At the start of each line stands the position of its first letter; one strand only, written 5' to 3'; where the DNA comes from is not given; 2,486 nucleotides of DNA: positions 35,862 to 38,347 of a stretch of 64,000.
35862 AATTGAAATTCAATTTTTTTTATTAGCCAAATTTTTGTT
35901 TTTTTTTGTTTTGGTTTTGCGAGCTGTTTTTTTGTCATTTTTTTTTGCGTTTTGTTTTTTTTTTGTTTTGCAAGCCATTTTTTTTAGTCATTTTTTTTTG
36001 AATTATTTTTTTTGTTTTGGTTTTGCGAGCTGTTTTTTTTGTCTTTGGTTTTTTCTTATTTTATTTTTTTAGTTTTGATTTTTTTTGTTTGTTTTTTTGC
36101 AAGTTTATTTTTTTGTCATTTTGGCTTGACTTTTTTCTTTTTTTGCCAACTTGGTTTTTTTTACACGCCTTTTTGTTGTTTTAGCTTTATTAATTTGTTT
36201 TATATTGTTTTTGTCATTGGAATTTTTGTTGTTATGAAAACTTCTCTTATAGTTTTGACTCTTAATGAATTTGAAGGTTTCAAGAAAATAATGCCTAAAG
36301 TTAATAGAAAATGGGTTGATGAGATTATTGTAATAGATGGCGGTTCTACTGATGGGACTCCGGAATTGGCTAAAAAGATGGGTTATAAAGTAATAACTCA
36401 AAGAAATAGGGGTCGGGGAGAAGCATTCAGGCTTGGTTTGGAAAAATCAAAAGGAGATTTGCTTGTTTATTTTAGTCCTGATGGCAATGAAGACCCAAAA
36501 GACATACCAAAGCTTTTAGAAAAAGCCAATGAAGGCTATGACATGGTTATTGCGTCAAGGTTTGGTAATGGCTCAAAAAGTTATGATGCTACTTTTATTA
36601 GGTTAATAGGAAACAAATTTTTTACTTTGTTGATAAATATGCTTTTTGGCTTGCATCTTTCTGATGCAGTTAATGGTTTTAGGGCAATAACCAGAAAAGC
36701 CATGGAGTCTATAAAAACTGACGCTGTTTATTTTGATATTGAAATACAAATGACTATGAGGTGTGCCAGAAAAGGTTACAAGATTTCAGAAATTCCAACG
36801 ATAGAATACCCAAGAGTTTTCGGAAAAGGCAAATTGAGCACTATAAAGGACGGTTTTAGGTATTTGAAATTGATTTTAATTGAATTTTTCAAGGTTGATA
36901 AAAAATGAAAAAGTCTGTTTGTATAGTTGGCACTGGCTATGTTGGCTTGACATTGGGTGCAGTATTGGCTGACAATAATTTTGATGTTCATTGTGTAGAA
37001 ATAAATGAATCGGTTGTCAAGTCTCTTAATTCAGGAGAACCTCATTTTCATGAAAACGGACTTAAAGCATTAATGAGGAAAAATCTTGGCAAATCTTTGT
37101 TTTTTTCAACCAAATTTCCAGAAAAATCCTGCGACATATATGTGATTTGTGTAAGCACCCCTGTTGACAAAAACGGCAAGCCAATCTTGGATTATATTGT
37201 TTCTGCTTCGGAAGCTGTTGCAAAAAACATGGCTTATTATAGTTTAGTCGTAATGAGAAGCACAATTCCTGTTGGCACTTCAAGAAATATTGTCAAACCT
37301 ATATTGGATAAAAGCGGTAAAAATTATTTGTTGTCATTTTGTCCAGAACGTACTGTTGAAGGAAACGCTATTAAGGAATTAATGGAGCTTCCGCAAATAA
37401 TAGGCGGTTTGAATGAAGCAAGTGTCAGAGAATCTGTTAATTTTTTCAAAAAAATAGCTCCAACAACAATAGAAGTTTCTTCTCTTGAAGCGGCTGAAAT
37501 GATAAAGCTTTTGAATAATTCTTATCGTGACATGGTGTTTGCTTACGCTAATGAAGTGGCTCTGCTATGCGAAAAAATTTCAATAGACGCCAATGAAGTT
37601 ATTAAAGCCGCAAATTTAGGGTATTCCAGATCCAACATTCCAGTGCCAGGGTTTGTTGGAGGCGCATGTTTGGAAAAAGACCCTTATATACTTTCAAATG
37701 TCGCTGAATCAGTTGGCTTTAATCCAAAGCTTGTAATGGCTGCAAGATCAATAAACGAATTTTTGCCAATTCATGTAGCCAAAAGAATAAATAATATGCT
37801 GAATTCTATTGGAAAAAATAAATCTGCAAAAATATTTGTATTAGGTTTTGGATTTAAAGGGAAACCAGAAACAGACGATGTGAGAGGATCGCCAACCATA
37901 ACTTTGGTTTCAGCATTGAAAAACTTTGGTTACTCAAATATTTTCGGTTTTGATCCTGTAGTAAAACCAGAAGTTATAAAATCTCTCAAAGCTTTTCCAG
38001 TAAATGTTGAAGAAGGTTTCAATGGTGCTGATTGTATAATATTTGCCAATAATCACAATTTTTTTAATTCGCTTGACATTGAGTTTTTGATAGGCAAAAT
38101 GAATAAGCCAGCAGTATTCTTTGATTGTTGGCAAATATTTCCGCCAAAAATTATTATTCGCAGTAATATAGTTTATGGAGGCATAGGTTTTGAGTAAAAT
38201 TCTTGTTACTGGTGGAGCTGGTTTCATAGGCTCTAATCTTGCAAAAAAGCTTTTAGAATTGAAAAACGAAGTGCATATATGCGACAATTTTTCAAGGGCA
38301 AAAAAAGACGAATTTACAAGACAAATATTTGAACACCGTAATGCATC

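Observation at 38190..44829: GDP-heptose operon next to a colitose-type 3,6-dideoxy module: possible GDP-3,6-dideoxyheptose (or colitose) in an archaeal glycan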

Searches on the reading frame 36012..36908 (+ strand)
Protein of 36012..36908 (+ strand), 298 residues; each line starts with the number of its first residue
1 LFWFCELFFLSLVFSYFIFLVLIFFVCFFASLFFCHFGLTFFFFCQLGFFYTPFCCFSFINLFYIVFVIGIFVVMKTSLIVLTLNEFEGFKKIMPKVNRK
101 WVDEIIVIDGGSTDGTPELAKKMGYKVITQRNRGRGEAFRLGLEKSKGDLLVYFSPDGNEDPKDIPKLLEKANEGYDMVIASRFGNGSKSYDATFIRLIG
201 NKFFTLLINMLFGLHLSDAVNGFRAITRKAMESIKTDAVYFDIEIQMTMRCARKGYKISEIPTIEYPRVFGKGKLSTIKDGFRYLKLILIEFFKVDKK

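Call 8: search_protein_families(library=ncbifam, proteins=[window:36012-36908:+], max_evalue=1e-8)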
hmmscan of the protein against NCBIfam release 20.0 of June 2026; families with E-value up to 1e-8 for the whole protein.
window:36012-36908:+ (298 aa): 7 families
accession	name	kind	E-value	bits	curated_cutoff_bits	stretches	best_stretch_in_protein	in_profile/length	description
TIGR04182.1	glyco_TIGR04182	equivalog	9.3e-38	130.3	325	1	79-286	4-212/293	S-layer glycoprotein N-glycosyltransferase AglJ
NF041391.1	DPhHxTase_Halo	equivalog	7.2e-26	90.5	375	1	85-288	5-205/213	dolichyl-phosphate hexose transferase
NF047588.1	GlcsyltransPgfSStrep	equivalog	4.7e-15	55.6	500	1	75-236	1-169/308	glycosyltransferase PgfS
NF058614.1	PPMAGASynPpgS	equivalog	3.4e-14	52.8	370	1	79-260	4-191/226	polyprenyl-phospho-N-acetylgalactosaminyl synthase PpgS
TIGR04283.1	glyco_like_mftF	equivalog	4e-13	49.5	182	1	78-171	2-95/221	TIGR04283 family arsenosugar biosynthesis glycosyltransferase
NF007986.1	PRK10714.1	equivalog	1.8e-12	46.9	529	1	99-279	37-214/316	undecaprenyl-phosphate 4-deoxy-4-formamido-L-arabinose transferase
NF010496.0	PRK13915.1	equivalog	8e-10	38.3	262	1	77-168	33-138/307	glucosyl-3-phosphoglycerate synthase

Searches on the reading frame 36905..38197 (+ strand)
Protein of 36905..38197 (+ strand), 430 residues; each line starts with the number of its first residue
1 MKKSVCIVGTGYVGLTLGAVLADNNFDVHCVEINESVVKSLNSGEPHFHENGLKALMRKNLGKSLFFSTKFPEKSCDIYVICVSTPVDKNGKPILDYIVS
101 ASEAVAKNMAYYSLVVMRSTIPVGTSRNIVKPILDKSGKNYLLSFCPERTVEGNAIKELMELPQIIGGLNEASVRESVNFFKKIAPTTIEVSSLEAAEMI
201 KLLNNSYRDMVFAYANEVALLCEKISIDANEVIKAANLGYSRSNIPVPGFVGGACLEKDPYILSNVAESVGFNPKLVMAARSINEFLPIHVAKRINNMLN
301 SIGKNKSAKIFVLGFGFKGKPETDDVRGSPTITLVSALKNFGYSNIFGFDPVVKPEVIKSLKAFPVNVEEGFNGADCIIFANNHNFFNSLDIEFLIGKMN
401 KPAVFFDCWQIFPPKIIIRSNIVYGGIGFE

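Call 3: search_protein_families(library=ncbifam, proteins=[window:36905-38197:+], max_evalue=0.00001)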
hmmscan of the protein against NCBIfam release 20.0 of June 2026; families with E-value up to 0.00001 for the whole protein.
window:36905-38197:+ (430 aa): 7 families
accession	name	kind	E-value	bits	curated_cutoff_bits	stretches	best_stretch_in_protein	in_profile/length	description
TIGR03026.1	NDP-sugDHase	subfamily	3.6e-107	358.7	189.8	1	4-405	2-409/413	nucleotide sugar dehydrogenase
NF040825.1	UDPMaNacDH_Arch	equivalog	4.9e-68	229.9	750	1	5-418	3-409/418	UDP-N-acetyl-D-mannosamine dehydrogenase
NF008286.0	PRK11064.1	equivalog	3.2e-62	210.5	459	1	3-392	4-404/420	UDP-N-acetyl-D-mannosamine dehydrogenase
NF047673.2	TeichurnBiosyTuaD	equivalog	1.4e-59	202.4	700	1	3-428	2-430/439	UDP-glucose 6-dehydrogenase TuaD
NF041297.1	UDPGDh_AglM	equivalog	4.3e-54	184.1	670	1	5-411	3-416/429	UDP-glucose 6-dehydrogenase AglM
NF011729.0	PRK15182.1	equivalog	7e-40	137.1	592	1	5-413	9-417/425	Vi polysaccharide biosynthesis UDP-N-acetylglucosamine C-6 dehydrogenase TviB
NF011631.0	PRK15057.1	equivalog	2.5e-16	59.8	757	1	5-287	3-287/388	UDP-glucose 6-dehydrogenase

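Call 4: search_protein_families(library=pfam, proteins=[window:36905-38197:+], max_evalue=0.00001)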
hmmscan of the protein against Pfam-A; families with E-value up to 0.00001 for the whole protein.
window:36905-38197:+ (430 aa): 3 families
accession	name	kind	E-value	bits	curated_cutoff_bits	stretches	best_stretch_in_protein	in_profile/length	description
PF03721.20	UDPG_MGDP_dh_N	-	6.6e-46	156.7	27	1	4-176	2-182/187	UDP-glucose/GDP-mannose dehydrogenase family, NAD binding domain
PF00984.24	UDPG_MGDP_dh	-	9.4e-23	80.6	25.4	1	195-285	1-93/94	UDP-glucose/GDP-mannose dehydrogenase family, central domain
PF03720.21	UDPG_MGDP_dh_C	-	1.2e-15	58.2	30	1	312-412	2-101/103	UDP-glucose/GDP-mannose dehydrogenase family, UDP binding domain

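Call 35: search_solved_structures(query=window:36905-38197:+, max_evalue=1e-20, show_alignments=0)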
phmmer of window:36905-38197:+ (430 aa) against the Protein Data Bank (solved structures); distinct sequences matched with E-value up to 1e-20: 25.
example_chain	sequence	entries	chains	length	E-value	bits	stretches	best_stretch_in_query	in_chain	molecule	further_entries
4xr9_A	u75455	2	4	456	5.4e-63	216.7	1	5-428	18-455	CalS8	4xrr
4r16_A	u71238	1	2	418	3.9e-53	184.2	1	5-412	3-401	418aa long hypothetical UDP-N-acetyl-D-mannosaminuronic acid dehydrogenase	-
3ojl_A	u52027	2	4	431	4.7e-44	154.3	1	5-408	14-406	Cap5O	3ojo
4a7p_A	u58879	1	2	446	8.3e-42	146.9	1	5-428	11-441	UDP-GLUCOSE DEHYDROGENASE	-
3gg2_A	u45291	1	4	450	6.5e-40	140.6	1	3-383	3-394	Sugar dehydrogenase, UDP-glucose/GDP-mannose dehydrogenase family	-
2y0e_A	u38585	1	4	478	1.6e-36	129.5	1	5-428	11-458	UDP-GLUCOSE DEHYDROGENASE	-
2y0c_A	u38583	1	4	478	2.9e-35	125.3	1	5-428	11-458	UDP-GLUCOSE DEHYDROGENASE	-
2y0d_A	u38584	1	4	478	2.9e-35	125.3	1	5-428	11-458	UDP-GLUCOSE DEHYDROGENASE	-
3g79_A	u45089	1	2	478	6.7e-35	124.1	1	3-430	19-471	NDP-N-acetyl-D-galactosaminuronic acid dehydrogenase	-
3vtf_A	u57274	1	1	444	4e-34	121.6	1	4-354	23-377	UDP-glucose 6-dehydrogenase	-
4edf_A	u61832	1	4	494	2e-31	112.7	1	3-410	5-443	UDP-glucose 6-dehydrogenase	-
5w4x_A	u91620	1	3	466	3.2e-31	112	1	3-410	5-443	UDP-glucose 6-dehydrogenase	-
2q3e_A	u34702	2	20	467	3.2e-31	112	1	3-410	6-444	UDP-glucose 6-dehydrogenase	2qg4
9ou8_A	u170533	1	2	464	3.6e-31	111.8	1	3-411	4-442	UDP-glucose 6-dehydrogenase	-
6c4j_A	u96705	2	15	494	3.7e-31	111.8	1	3-410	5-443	UDP-glucose 6-dehydrogenase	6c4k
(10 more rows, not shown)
